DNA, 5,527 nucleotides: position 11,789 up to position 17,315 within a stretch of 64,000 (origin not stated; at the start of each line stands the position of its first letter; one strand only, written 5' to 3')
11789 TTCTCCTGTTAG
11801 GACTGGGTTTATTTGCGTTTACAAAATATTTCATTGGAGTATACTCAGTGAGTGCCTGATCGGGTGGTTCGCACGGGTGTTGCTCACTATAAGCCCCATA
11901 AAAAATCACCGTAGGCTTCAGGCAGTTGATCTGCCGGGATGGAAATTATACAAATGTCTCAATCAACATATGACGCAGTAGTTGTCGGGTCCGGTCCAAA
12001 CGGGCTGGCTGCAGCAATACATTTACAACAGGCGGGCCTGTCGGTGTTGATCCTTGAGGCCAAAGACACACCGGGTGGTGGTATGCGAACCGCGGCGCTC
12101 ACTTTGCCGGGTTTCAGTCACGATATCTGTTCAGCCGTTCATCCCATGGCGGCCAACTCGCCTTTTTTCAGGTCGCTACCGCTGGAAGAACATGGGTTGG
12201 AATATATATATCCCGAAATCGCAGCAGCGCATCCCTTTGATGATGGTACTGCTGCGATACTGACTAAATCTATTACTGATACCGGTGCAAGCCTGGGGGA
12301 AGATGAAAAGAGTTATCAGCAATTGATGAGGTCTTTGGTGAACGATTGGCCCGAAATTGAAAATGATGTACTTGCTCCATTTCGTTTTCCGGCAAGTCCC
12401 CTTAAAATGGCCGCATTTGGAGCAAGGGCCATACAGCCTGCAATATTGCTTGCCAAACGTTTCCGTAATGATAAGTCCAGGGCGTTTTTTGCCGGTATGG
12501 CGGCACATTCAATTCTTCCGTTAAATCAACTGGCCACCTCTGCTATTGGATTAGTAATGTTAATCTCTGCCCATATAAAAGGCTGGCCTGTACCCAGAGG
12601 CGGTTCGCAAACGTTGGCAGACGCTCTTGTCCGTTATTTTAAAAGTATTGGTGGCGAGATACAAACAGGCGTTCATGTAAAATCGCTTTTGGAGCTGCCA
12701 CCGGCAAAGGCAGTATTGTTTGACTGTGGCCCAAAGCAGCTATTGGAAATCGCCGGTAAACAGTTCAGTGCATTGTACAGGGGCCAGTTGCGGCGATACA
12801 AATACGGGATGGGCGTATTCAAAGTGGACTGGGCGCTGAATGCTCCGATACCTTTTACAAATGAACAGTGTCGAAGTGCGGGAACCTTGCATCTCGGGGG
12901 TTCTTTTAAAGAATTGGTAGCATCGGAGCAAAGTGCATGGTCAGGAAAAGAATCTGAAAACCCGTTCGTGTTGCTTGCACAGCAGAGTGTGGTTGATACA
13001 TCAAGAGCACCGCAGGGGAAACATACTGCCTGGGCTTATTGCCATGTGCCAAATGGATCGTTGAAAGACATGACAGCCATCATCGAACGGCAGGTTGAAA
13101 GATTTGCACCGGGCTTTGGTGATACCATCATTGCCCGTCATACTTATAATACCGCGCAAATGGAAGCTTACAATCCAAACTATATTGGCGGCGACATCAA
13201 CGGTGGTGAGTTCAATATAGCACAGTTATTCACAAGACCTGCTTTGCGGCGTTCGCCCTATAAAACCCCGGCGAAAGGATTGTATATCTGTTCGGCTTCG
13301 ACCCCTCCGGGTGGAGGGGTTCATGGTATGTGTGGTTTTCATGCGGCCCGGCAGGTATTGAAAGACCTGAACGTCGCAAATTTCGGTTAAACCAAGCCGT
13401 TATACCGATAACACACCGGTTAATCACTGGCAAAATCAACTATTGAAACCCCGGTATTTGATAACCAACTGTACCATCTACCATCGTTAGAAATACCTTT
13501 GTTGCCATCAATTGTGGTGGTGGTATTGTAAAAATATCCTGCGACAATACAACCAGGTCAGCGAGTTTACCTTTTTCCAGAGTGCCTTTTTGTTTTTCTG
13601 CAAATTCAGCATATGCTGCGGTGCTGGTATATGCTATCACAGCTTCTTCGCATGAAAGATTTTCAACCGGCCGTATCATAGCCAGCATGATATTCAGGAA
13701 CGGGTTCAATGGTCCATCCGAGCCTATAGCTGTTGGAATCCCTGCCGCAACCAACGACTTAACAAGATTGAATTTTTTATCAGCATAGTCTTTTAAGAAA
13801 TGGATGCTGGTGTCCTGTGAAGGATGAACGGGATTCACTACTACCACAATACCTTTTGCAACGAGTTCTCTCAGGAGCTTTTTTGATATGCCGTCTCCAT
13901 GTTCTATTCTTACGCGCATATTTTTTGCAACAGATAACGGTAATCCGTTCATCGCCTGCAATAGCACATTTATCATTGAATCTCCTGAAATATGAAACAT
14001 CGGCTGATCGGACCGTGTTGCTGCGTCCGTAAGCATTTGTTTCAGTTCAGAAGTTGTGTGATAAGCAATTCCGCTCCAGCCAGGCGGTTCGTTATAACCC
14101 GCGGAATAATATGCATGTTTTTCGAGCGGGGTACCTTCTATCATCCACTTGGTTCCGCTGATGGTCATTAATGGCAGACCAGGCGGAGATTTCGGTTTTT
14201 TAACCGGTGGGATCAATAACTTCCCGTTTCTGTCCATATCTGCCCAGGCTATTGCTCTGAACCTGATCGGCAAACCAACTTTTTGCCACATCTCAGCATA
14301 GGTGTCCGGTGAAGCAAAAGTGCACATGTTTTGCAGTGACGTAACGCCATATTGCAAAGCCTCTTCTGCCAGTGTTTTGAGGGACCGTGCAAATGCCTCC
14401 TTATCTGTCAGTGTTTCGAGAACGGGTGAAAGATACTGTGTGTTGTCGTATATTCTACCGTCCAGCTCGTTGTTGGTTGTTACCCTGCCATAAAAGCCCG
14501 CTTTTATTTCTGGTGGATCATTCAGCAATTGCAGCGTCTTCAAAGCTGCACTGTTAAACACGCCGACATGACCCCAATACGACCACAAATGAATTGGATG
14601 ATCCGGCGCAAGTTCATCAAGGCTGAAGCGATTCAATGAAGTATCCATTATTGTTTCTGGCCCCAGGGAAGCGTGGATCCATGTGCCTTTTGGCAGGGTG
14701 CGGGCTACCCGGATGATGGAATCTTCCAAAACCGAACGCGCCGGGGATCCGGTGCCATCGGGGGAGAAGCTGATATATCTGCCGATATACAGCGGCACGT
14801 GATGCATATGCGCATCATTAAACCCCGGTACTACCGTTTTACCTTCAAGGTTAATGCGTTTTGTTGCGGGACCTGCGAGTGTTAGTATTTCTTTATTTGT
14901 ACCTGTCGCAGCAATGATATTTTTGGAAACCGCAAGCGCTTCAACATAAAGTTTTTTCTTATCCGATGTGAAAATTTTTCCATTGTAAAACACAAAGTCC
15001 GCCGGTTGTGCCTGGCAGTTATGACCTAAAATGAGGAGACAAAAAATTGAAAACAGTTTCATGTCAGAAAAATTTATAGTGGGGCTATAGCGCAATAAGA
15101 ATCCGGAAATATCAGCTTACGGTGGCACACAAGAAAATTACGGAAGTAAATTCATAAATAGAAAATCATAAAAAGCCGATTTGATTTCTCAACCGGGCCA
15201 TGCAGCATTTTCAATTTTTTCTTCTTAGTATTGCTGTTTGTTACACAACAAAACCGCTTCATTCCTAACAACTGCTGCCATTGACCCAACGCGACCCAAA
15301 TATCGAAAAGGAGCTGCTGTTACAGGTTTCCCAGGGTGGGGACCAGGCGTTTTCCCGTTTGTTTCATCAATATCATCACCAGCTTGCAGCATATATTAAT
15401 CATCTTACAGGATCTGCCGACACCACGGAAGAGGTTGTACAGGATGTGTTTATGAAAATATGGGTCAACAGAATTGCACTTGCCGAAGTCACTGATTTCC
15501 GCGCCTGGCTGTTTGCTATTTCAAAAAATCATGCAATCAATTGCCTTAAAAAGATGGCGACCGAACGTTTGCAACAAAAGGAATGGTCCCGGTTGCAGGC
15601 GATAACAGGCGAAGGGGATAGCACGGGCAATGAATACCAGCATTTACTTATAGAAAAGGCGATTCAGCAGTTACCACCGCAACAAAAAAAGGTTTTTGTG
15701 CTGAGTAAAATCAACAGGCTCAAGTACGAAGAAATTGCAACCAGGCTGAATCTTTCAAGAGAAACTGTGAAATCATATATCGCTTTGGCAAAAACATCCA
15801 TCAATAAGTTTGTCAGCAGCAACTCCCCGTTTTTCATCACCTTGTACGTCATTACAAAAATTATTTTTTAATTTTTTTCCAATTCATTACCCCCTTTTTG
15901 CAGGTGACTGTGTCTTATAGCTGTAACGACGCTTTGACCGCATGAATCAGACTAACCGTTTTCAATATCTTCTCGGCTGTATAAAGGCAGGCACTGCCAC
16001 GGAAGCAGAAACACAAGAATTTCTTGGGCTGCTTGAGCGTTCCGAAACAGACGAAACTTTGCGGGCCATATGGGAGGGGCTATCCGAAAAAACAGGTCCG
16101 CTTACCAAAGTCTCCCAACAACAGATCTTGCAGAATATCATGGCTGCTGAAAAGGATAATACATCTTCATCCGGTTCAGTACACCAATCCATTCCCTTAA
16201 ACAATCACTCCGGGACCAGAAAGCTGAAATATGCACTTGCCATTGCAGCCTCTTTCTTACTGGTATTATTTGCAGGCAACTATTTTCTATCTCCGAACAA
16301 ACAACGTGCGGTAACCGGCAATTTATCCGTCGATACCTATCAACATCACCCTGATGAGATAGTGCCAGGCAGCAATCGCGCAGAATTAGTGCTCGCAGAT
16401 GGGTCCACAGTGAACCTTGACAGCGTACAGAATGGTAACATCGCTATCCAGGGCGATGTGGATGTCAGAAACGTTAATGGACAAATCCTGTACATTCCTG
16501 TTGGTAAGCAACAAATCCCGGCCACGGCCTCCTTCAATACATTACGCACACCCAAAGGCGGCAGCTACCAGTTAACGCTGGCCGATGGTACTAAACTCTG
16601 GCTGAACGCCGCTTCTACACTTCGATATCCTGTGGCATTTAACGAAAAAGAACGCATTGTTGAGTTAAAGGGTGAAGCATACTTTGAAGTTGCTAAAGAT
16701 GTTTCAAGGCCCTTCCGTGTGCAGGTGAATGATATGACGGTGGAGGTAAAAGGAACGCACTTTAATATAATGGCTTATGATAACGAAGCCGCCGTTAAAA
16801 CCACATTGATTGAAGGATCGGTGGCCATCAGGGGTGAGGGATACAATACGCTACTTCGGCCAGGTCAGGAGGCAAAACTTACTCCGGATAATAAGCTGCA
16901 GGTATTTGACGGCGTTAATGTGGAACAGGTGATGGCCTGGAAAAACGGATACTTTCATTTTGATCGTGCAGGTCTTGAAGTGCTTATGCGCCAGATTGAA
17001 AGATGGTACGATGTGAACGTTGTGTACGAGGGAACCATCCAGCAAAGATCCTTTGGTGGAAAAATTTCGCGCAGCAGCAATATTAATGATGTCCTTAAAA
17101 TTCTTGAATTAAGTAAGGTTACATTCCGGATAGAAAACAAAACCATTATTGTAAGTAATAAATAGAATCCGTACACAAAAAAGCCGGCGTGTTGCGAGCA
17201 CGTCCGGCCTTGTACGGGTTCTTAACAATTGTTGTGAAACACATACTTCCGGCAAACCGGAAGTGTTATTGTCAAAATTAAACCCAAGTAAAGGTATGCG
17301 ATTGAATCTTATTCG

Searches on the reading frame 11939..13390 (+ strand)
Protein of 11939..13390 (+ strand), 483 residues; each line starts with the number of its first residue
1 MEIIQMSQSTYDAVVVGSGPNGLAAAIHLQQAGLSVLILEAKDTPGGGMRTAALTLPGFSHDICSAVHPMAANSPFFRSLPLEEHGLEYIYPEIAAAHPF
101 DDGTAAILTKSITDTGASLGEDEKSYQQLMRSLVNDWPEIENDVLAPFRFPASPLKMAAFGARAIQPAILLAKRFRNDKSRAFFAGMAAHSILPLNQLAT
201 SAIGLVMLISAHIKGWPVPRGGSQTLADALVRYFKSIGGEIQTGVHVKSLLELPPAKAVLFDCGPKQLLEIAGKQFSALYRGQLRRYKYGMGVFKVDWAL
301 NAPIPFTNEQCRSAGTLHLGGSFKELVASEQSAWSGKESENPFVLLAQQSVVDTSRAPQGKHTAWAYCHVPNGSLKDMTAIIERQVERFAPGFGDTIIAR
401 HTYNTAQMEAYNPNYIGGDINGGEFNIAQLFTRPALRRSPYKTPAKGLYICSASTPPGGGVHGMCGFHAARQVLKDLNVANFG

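Call 3: search_protein_families(library=pfam, proteins=[window:11939-13390:+], max_evalue=0.01)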
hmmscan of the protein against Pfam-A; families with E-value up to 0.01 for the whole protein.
window:11939-13390:+ (483 aa): 10 families
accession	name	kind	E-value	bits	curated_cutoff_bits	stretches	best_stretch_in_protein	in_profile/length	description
PF01593.30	Amino_oxidase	-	3.9e-12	46.6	19.8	1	22-252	3-230/443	Flavin containing amine oxidoreductase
PF13450.12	NAD_binding_8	-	1.3e-11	45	21.9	1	15-68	1-52/68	NAD(P)-binding Rossmann-like domain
PF01266.30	DAO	-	3e-09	37.3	27.9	1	12-93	1-86/353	FAD dependent oxidoreductase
PF12831.13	FAD_oxidored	-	1.9e-07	31.2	27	1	12-55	1-43/416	FAD dependent oxidoreductase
PF01946.23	Thi4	-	8.8e-07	28.8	26.2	1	11-50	18-58/235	Thi4 family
PF01494.25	FAD_binding_3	-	3.9e-06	26.8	22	1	11-45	2-36/349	FAD binding domain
PF00890.30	FAD_binding_2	-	9.2e-06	25.5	20.4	1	12-47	1-36/414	FAD binding domain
PF13738.12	Pyr_redox_3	-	4.6e-05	23.2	30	1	14-42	1-30/305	Pyridine nucleotide-disulphide oxidoreductase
PF07992.20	Pyr_redox_2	-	4.9e-05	23.3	26.1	1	11-49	1-40/291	Pyridine nucleotide-disulphide oxidoreductase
PF03486.20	HI0933_like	-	6.4e-05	23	50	1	12-47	2-37/244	HI0933-like protein Rossmann domain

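Call 4: search_protein_families(library=ncbifam, proteins=[window:11939-13390:+], max_evalue=0.01)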
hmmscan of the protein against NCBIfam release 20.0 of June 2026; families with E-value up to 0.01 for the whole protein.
window:11939-13390:+ (483 aa): 90 families (the best 25 are shown)
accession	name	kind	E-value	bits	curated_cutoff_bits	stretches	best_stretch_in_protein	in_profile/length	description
NF045689.1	BCarotKetCrtO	equivalog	2.2e-43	148.7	1000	4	9-152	2-148/563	beta-carotene ketolase CrtO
TIGR02734.1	crtI_fam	subfamily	1.2e-19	70.4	238.1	2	13-64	1-50/504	phytoene desaturase family protein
NF045637.1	carotdesatCrtDProt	equivalog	1.1e-12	47.2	580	1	14-53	2-41/485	1-hydroxycarotenoid 3,4-desaturase CrtD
TIGR02730.1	carot_isom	equivalog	7.3e-11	41.6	586.9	1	11-65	1-53/493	carotenoid isomerase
NF005560.0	PRK07233.1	equivalog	3.4e-10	39.3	252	1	14-52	4-42/435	hypothetical protein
NF058655.1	CrtID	equivalog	1e-08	34.5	640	1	14-66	2-52/478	bifunctional phytoene desaturase/3,4-desaturase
NF003585.0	PRK05249.1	equivalog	3.6e-08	32.5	465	1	6-50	2-46/464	Si-specific NAD(P)(+) transhydrogenase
TIGR02032.1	GG-red-SF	subfamily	1.7e-07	31.2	158.8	1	11-46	1-36/297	geranylgeranyl reductase family protein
NF040505.1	ArsO_flavin_mono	equivalog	2.9e-07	30.2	425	1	11-90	1-80/346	ArsO family NAD(P)H-dependent flavin-containing monooxygenase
TIGR00292.1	TIGR00292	equivalog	2.9e-07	30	148.3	1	11-51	22-62/254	sulfide-dependent adenosine diphosphate thiazole synthase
TIGR03467.1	HpnE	equivalog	9.6e-07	28.4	283.05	1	14-51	2-39/430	hydroxysqualene dehydroxylase HpnE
NF009410.0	PRK12771.1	subfamily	9.6e-07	27.7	516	1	10-50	138-178/566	NAD(P)-binding protein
TIGR02733.1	desat_CrtD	equivalog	9.9e-07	27.8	549.7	1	13-51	4-42/492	C-3',4' desaturase CrtD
NF005691.0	PRK07494.1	equivalog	1.5e-06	27.1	459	1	6-57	4-54/404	UbiH/UbiF family hydroxylase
NF009477.0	PRK12843.1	equivalog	1.7e-06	26.8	758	1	7-55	13-61/578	FAD-dependent oxidoreductase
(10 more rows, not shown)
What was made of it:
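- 11939..13390 (+): FADox: a cytoplasmic CrtI-like FAD oxidoreductase (478-483 aa) with near-invariant Cys64, Cys368, Cys451 and Cys465. It is a core partner of Mem1/Mem2. CrtO model 148.7 bits (cut-off 1000) and TIGR02734 70 bits (cut-off 238) (calls 3, 4).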

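Call 29: search_solved_structures(query=window:11939-13390:+, max_evalue=0.001)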
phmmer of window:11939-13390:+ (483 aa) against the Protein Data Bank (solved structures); distinct sequences matched with E-value up to 0.001: 57.
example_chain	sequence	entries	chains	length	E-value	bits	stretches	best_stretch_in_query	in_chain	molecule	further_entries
4dgk_A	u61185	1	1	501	3.8e-12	48.9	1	14-62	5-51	Phytoene dehydrogenase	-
3rha_A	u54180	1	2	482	2.6e-06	29.6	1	9-55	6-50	Putrescine oxidase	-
5uwy_A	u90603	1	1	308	3.4e-06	29.3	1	8-103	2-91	Thioredoxin reductase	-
2yg3_A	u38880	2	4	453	7.7e-06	28.1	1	12-51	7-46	PUTRESCINE OXIDASE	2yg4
2yg5_A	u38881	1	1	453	7.7e-06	28.1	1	12-51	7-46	PUTRESCINE OXIDASE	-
2yg7_A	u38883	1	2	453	7.8e-06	28.1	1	12-51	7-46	PUTRESCINE OXIDASE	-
5mh4_A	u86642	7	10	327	1.2e-05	27.5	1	6-60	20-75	Thioredoxin reductase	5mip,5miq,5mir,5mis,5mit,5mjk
4rep_A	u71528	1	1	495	1.2e-05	27.5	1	12-126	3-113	Gamma-carotene desaturase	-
7aaw_A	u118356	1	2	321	2.1e-05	26.7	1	8-94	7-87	Thioredoxin reductase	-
2jae_A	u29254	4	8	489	3.8e-05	25.8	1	8-52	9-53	L-AMINO ACID OXIDASE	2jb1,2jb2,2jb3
6cr0_A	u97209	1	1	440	4.6e-05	25.5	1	6-51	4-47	(S)-6-hydroxynicotine oxidase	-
2q7v_A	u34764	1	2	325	4.9e-05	25.4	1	10-64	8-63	Thioredoxin reductase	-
8r1r_A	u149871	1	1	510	7e-05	24.9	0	2-46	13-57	Short-chain dehydrogenase/reductase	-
4a9w_A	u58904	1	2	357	8.1e-05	24.7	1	10-67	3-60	MONOOXYGENASE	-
4c5o_A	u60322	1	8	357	8.2e-05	24.7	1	10-67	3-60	FLAVIN MONOOXYGENASE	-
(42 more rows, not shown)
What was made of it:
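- FADox is homologous over its length to CrtO/CrtI-type enzymes (148.7 bits to the CrtO model, call 4; best PDB hit is CrtI 4dgk, call 29).
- Tried and rejected: Its PDB matches cover little more than the FAD motif (call 29).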

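Call 49: find_homologous_proteins(query=window:11939-13390:+, max_evalue=1e-20)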
Query window:11939-13390:+ (483 aa): 8000 proteins with E <= 1e-20 among 8000 candidates; the best 120 are listed.
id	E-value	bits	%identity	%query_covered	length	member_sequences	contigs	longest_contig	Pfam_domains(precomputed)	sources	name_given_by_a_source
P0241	0.0e+0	1094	100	99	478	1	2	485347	PF01946.24,PF01266.31,PF01593.31,PF13450.13,PF00890.31,PF01494.26,PF12831.14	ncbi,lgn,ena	-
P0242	3.3e-264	895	80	98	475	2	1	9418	PF01946.24,PF01266.31,PF01593.31,PF13450.13,PF00890.31,PF12831.14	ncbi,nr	ncbi:MAG: NAD(P)/FAD-dependent oxidoreductase [Chitinophagaceae bacterium]|nr:MAG: NAD(P)/FAD-depend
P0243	2.6e-244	829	74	98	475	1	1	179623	PF01946.24,PF01266.31,PF01593.31,PF13450.13,PF00890.31,PF12831.14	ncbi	ncbi:phytoene desaturase family protein [Flavitalea antarctica]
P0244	3.7e-243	826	74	96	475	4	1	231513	PF01946.24,PF01266.31,PF01593.31,PF13450.13,PF00890.31,PF12831.14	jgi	jgi:phytoene dehydrogenase-like protein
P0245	1.1e-241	821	73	98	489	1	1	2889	PF01946.24,PF01266.31,PF01593.31,PF13450.13,PF00890.31,PF07992.21,PF03486.21,PF12831.14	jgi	jgi:phytoene dehydrogenase-like protein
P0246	4.8e-226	769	68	98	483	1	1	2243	PF01946.24,PF01266.31,PF01593.31,PF13450.13,PF00890.31,PF07992.21,PF12831.14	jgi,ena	-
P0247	7.6e-226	768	68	98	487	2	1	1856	PF01946.24,PF01266.31,PF01593.31,PF13450.13,PF00890.31,PF07992.21,PF03486.21,PF12831.14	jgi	jgi:phytoene dehydrogenase-like protein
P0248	2.2e-225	767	67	98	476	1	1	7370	PF01946.24,PF01266.31,PF01593.31,PF13450.13,PF00890.31,PF07992.21,PF03486.21,PF12831.14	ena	-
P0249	2.7e-225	767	69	97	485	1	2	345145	PF01946.24,PF01266.31,PF01593.31,PF13450.13,PF00890.31,PF12831.14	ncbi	ncbi:MAG: NAD(P)/FAD-dependent oxidoreductase [Bacteroidota bacterium]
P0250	6.5e-223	759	67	98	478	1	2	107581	PF01946.24,PF01266.31,PF01593.31,PF13450.13,PF00890.31,PF01494.26,PF12831.14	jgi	jgi:phytoene dehydrogenase-like protein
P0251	7.8e-223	759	68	97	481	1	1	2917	PF01946.24,PF01266.31,PF01593.31,PF13450.13,PF00890.31,PF12831.14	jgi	jgi:phytoene dehydrogenase-like protein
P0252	1.0e-222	758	68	98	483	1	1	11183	PF01946.24,PF01266.31,PF01593.31,PF13450.13,PF00890.31,PF01494.26,PF12831.14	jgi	jgi:phytoene dehydrogenase-like protein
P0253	1.5e-222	758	67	98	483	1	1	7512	PF01946.24,PF01266.31,PF01593.31,PF13450.13,PF00890.31,PF01494.26,PF12831.14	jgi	jgi:phytoene dehydrogenase-like protein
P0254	4.4e-222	756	67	98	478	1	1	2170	PF01946.24,PF01266.31,PF01593.31,PF13450.13,PF00890.31,PF01494.26,PF12831.14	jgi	jgi:phytoene dehydrogenase-like protein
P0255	5.9e-222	756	67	98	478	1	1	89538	PF01946.24,PF01266.31,PF01593.31,PF13450.13,PF00890.31,PF01494.26,PF12831.14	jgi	jgi:phytoene dehydrogenase-like protein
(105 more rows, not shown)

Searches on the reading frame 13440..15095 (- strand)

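Call 53: search_protein_families(library=pfam, proteins=[window:13440-15095:-], max_evalue=0.001)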
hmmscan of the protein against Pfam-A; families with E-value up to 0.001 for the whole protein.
window:13440-15095:- (551 aa): 2 families
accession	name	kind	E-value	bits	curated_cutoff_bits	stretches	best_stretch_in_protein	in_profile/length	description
PF07969.17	Amidohydro_3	-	1.8e-56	193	29.7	1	81-543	3-470/472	Amidohydrolase family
PF01979.26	Amidohydro_1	-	2.2e-08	34.2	25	1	366-542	152-343/345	Amidohydrolase family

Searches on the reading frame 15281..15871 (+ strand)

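Call 53: search_protein_families(library=pfam, proteins=[window:15281-15871:+], max_evalue=0.001)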
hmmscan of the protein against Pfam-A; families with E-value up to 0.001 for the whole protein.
window:15281-15871:+ (196 aa): 5 families
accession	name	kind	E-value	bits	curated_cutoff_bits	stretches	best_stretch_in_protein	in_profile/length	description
PF08281.18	Sigma70_r4_2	-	1.7e-16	60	25.7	1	122-172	2-52/54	Sigma-70, region 4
PF04545.22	Sigma70_r4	-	6.1e-10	38.9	24.1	1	127-166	1-40/50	Sigma-70, region 4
PF04542.20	Sigma70_r2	-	7e-10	39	24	1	27-91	1-67/71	Sigma-70 region 2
PF07638.17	Sigma70_ECF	-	2.8e-07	31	21.1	1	11-175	6-180/185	ECF sigma factor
PF08280.17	HTH_Mga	-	0.00016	22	23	1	141-168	15-41/59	M protein trans-acting positive regulator (MGA) HTH domain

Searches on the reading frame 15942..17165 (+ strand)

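Call 53: search_protein_families(library=pfam, proteins=[window:15942-17165:+], max_evalue=0.001)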
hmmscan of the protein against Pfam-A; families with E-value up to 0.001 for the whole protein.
window:15942-17165:+ (407 aa): 2 families
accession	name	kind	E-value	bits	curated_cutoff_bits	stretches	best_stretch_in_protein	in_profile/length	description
PF04773.18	FecR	-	1.3e-22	80.5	24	1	200-294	2-96/97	FecR protein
PF16344.10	FecR_C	-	2.4e-19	69.6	24.4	1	337-404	1-70/70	FecR, C-terminal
